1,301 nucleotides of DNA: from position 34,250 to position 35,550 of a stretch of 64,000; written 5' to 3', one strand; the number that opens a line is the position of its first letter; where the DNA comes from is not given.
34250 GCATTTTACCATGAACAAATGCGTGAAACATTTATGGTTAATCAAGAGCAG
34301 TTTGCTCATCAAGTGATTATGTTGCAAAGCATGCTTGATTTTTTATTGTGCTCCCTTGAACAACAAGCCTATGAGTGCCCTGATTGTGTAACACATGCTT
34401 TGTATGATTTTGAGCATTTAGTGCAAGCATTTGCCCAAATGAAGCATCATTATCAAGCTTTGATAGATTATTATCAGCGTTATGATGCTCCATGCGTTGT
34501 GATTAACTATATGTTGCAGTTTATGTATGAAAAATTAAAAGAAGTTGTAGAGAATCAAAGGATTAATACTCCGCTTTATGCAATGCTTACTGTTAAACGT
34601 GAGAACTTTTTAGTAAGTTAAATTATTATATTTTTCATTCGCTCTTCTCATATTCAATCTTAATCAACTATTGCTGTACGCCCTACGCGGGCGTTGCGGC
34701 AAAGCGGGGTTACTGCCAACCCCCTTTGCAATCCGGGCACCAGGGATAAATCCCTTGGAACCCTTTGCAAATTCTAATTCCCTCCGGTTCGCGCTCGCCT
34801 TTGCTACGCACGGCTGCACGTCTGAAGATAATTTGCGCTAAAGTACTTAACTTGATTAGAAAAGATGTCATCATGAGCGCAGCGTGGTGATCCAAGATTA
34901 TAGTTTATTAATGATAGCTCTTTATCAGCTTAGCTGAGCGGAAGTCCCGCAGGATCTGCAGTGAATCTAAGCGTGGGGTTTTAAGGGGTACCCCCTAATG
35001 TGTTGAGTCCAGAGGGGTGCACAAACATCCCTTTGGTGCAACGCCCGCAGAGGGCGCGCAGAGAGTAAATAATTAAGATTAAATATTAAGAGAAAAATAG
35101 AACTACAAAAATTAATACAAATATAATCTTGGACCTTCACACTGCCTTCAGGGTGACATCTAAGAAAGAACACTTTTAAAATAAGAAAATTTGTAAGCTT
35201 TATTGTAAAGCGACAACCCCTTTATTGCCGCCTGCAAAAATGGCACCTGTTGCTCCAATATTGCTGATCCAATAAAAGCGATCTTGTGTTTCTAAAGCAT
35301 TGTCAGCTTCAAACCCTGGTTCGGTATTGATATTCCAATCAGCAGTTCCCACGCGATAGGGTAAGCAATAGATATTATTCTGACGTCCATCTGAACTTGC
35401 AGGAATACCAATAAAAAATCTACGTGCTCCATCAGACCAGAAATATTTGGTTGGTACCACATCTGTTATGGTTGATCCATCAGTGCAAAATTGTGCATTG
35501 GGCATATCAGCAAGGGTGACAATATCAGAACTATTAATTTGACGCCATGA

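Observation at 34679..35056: GC-rich, hairpin-dense ~355-380 bp repeat element with compensatory substitutions between its two copies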

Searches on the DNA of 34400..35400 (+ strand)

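Call 7: search_rna_families(source=window, start=34400, end=35400, threshold=evalue, max_evalue=10)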
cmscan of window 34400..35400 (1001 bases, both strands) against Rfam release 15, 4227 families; matches with E-value up to 10: 4.
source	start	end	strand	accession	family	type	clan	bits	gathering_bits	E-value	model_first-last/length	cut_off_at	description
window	34725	34761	-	RF01346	CRISPR-DR36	Gene; CRISPR;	-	16.2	38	1.1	1-36/36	no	CRISPR RNA direct repeat element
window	34597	34719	+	RF00092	SNORA63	Gene; snRNA; snoRNA; HACA-box;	-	16.1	90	9.1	1-130/130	no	Small nucleolar RNA SNORA63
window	34836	34879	-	RF00157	SNORD39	Gene; snRNA; snoRNA; CD-box;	CL00057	15.3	35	3.9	1-80/80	no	Small nucleolar RNA SNORD55/SNORD39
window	34847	34935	-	RF01511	Afu_304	Gene; snRNA; snoRNA; CD-box;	-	14.7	35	7.9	1-107/107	no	A. fumigatus snoRNA Afu_304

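Call 65: search_rna_families(sources=[L176, L012], threshold=evalue, max_evalue=1)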
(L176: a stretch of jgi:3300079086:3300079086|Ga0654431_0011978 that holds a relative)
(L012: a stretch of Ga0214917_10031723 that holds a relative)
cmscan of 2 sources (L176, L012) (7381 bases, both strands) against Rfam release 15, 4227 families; matches with E-value up to 1: 4.
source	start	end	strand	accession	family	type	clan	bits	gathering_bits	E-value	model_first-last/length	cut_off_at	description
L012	1719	1796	-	RF02607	AbsR25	Gene; sRNA;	-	29.9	47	0.047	1-164/164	no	Acinetobacter sRNA 25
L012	1716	1782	-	RF00506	Thr_leader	Cis-reg; leader;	-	23.6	55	0.5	1-118/118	no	Threonine operon leader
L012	3742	3784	-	RF02700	HtrA_thermometer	Cis-reg; thermoregulator;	-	22.8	52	0.85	1-46/46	no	HtrA 5' UTR thermometer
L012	1681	1752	+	RF00506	Thr_leader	Cis-reg; leader;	-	22.6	55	0.87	1-118/118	no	Threonine operon leader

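Call 78: build_rna_model(alignment_id=A6)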
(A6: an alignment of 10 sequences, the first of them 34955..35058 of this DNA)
Model R1 built from alignment A6 (10 sequences, 114 columns); structure: RNAalifold consensus.
model positions 104; base pairs 30; branch points 3; effective number of sequences 1.08; information 0.591 bits per position. Calibrated on 0.2 Mb of random sequence (short: E-values are rough).
structure used (alignment columns):
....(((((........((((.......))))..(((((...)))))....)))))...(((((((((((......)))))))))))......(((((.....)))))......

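Call 80: search_with_rna_model(model_id=R1, sources=[window, L002, L003, L005, L006, L010, L012, L013, L176, L096, L097, L098, L099, L100, L101, L102, L103, L104, L105, L106, L107, L108, L109, L110, L111, L112, L113, L114, L115, L116, L117, L118, L123, L126, L014, L015, L016, L017, L018, L019, L020, L021, L022, L023, L024, L025, L026, L027, L028, L029, L030], max_evalue=1)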
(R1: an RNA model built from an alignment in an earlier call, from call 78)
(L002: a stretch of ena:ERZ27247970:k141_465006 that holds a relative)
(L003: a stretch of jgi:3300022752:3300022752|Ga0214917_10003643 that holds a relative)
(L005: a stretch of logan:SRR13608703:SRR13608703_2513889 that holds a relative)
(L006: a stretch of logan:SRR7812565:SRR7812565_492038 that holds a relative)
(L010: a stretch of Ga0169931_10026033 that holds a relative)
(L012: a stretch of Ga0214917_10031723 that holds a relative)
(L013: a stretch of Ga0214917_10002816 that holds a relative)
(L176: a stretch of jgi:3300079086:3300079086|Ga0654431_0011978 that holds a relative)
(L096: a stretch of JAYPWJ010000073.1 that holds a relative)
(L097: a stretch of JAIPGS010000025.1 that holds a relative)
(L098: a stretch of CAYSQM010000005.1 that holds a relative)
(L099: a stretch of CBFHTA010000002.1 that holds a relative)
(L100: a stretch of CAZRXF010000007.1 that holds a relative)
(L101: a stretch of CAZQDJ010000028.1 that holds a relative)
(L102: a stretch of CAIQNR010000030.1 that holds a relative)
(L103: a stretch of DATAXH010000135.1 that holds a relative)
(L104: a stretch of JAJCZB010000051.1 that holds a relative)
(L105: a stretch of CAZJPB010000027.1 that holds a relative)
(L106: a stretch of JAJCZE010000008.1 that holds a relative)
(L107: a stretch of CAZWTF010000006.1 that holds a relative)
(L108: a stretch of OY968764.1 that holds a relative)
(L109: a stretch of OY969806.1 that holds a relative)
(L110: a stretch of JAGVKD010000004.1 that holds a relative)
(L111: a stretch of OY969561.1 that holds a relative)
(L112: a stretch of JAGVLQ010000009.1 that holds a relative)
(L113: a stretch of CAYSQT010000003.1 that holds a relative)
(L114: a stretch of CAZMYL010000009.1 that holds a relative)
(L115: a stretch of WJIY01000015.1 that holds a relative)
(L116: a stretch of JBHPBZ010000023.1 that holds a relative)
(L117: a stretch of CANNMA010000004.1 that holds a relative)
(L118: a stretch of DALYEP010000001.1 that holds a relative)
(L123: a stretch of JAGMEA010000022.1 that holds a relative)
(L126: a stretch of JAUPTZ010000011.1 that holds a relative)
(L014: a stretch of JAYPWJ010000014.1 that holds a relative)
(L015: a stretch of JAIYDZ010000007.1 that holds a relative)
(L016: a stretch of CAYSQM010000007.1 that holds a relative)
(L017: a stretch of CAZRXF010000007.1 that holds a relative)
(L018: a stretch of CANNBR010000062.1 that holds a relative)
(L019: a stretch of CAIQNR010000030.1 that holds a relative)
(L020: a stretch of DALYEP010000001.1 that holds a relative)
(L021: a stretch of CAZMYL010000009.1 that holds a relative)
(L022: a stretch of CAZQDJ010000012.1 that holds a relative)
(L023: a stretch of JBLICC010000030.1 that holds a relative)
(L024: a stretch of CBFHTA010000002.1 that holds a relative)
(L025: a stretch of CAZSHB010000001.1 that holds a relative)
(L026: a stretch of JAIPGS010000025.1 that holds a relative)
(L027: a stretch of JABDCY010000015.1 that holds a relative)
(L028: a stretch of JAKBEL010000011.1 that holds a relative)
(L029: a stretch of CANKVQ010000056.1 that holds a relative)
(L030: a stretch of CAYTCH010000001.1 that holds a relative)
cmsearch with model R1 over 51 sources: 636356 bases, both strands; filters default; matches with E-value up to 1: 25.
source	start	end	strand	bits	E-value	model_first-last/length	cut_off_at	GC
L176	3277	3382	+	118.6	1e-26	1-104/104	no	0.58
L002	10666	10771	-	117.1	2.5e-26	1-104/104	no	0.61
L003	5445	5550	-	117.1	2.5e-26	1-104/104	no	0.61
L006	5351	5456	-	117.1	2.5e-26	1-104/104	no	0.61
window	34955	35058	+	116.1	4.3e-26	1-104/104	no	0.57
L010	472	577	-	115.3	7e-26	1-104/104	no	0.58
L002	5286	5389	-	115.1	7.8e-26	1-104/104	no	0.59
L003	65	168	-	115.1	7.8e-26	1-104/104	no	0.59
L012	1870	1975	-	114.6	1e-25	1-104/104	no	0.58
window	46150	46255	-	113.8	1.6e-25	1-104/104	no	0.57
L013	3979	4083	-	99.7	4.8e-22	1-104/104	no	0.6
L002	10954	11058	+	92.4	3.2e-20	1-104/104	no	0.51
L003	5733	5837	+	92.4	3.2e-20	1-104/104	no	0.51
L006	1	74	-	77.5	1.5e-16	1-74/104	3'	0.5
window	34677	34788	-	60.8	2.1e-12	1-104/104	no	0.57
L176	2950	3087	-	59.2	5e-12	1-104/104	no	0.54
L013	4224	4335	+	52.1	2.9e-10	1-104/104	no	0.56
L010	724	834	+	42.3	7.5e-08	1-104/104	no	0.51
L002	5008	5118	-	38.3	7.5e-07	1-104/104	no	0.5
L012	2122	2264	+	33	1.5e-05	1-104/104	no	0.53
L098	9428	9544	-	30.5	6.2e-05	1-104/104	no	0.52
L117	721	797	+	23.3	0.0037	1-104/104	no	0.55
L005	1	31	+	23.3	0.0038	74-104/104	5'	0.68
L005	6635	6659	-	14.8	0.46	80-104/104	5'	0.76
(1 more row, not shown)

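Call 83: search_with_rna_model(model_id=R1, sources=[L031, L032, L033, L034, L035, L036, L037, L038, L039, L040, L041, L042, L043, L044, L045, L046, L047, L048, L049, L050, L051, L052, L053, L054, L055, L056, L057, L058, L059, L060, L061, L062, L063, L064, L065, L066, L067, L068, L069, L070, L071, L072, L073, L074, L075, L076, L077, L078, L079, L080, L081, L082, L083, L084, L085, L086, L087, L088, L089, L090, L091, L092, L093, L098, L117], max_evalue=1, show_alignments=2)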
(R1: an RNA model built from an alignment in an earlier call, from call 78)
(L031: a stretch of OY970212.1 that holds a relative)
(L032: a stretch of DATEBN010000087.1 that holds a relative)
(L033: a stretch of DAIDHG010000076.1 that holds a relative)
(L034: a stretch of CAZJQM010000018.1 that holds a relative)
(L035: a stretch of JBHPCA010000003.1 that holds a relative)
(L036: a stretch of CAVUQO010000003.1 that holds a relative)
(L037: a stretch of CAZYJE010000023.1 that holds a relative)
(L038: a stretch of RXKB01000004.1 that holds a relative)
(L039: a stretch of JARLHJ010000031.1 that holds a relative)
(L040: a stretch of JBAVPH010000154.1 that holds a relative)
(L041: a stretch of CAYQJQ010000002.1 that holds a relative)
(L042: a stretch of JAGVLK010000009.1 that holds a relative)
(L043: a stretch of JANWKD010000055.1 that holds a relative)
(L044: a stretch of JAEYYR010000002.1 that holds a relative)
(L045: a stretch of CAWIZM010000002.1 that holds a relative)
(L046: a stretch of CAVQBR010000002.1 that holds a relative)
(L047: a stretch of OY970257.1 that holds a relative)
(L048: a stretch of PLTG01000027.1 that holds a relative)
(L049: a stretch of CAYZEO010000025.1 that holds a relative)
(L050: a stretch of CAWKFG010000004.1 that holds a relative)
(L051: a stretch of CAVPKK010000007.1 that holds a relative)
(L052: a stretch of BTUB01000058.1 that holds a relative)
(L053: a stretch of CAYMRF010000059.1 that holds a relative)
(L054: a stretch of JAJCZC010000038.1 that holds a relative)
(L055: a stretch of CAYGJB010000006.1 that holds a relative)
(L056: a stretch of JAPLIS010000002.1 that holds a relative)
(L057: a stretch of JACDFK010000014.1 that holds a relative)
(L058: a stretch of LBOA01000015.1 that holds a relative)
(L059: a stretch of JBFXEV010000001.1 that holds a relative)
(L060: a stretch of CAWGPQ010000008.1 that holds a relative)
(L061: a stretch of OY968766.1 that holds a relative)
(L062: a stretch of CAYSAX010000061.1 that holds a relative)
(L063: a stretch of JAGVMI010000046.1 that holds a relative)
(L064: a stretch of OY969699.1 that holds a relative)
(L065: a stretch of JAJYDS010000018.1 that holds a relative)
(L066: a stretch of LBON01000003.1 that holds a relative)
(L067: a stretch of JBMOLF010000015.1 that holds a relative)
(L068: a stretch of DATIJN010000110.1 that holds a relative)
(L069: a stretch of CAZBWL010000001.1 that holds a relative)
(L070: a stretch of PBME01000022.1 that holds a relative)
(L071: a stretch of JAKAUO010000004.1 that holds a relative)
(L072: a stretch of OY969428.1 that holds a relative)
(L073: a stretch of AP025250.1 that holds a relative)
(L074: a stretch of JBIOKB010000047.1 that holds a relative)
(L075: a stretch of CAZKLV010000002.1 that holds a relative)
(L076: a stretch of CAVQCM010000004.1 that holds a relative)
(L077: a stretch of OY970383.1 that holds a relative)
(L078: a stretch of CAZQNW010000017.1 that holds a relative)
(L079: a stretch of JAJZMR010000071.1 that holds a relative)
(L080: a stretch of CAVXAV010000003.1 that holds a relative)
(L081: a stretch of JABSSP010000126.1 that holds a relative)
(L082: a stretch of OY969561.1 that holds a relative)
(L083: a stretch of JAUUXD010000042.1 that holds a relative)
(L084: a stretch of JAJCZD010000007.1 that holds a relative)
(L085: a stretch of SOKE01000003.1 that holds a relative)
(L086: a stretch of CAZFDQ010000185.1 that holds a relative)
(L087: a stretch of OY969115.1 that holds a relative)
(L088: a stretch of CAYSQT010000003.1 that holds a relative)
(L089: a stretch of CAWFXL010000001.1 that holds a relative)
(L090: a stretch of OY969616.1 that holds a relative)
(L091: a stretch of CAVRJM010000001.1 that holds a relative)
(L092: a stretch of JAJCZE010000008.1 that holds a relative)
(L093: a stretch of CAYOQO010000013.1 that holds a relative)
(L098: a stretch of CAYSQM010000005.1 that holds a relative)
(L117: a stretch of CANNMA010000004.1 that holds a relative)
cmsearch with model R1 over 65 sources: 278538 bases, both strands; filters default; matches with E-value up to 1: 2.
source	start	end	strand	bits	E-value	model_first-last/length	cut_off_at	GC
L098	9428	9544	-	30.5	2.7e-05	1-104/104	no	0.52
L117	721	797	+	23.3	0.0016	1-104/104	no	0.55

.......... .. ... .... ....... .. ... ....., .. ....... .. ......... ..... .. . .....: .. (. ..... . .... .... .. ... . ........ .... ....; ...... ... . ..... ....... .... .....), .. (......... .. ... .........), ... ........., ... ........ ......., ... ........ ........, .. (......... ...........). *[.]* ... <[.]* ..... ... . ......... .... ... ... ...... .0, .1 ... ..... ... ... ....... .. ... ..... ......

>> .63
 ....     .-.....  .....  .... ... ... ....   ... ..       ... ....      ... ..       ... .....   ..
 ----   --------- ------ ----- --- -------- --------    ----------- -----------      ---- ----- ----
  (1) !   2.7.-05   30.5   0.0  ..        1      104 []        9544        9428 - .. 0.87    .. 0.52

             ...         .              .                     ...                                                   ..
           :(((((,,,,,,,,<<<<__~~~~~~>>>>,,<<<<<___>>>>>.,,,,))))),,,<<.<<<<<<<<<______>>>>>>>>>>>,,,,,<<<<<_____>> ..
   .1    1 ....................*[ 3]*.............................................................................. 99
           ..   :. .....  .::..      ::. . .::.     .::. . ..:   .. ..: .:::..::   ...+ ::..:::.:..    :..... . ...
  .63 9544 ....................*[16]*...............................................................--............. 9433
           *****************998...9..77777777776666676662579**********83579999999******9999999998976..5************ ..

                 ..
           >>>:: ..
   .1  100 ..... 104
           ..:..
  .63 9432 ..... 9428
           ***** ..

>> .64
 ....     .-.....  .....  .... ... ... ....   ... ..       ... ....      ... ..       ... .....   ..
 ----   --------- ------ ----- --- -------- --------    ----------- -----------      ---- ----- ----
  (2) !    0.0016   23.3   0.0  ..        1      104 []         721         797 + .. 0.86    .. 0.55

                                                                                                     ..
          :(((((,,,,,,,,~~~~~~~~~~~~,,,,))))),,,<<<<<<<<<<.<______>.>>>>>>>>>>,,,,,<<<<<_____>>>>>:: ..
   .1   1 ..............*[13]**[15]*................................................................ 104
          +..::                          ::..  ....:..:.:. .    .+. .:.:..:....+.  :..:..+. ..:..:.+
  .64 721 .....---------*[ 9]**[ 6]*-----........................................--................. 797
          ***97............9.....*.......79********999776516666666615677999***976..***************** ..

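Call 84: search_with_rna_model(model_id=R1, sources=[window, L002, L010, L012, L013, L176, L098, L117], max_evalue=0.01, make_alignment=true)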
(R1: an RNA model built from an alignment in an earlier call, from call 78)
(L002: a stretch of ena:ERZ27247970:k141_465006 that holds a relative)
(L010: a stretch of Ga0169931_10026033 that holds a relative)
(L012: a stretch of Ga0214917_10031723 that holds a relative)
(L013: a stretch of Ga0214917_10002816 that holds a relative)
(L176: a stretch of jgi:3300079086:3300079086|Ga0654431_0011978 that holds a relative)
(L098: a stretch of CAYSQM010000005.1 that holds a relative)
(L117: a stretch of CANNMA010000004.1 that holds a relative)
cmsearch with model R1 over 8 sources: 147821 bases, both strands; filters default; matches with E-value up to 0.01: 18.
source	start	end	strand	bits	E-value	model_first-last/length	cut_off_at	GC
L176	3277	3382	+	118.6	2.4e-27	1-104/104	no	0.58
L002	10666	10771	-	117.1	5.7e-27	1-104/104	no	0.61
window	34955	35058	+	116.1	1e-26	1-104/104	no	0.57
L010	472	577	-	115.3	1.6e-26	1-104/104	no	0.58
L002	5286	5389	-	115.1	1.8e-26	1-104/104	no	0.59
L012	1870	1975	-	114.6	2.4e-26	1-104/104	no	0.58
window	46150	46255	-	113.8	3.7e-26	1-104/104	no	0.57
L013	3979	4083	-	99.7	1.1e-22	1-104/104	no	0.6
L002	10954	11058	+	92.4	7.4e-21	1-104/104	no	0.51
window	34677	34788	-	60.8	4.8e-13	1-104/104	no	0.57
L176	2950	3087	-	59.2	1.2e-12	1-104/104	no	0.54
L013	4224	4335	+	52.1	6.8e-11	1-104/104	no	0.56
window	46396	46506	+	43.8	7.6e-09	1-104/104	no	0.49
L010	724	834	+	42.3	1.7e-08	1-104/104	no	0.51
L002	5008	5118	-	38.3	1.7e-07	1-104/104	no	0.5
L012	2122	2264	+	33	3.6e-06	1-104/104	no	0.53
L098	9428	9544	-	30.5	1.4e-05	1-104/104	no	0.52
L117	721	797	+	23.3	0.00086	1-104/104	no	0.55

Alignment A7: 18 matches aligned to the model, 218 columns, each read 5' to 3' on its own strand. Consensus structure (alignment columns), stored with it:
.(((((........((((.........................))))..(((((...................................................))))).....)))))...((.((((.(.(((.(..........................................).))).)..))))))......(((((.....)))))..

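Call 86: build_rna_model(alignment_id=A7)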
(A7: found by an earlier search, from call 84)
Model R2 built from alignment A7 (18 sequences, 218 columns); structure: stored with the alignment.
model positions 106; base pairs 30; branch points 3; effective number of sequences 1.74; information 0.591 bits per position. Calibrated on 0.2 Mb of random sequence (short: E-values are rough).
structure used (alignment columns):
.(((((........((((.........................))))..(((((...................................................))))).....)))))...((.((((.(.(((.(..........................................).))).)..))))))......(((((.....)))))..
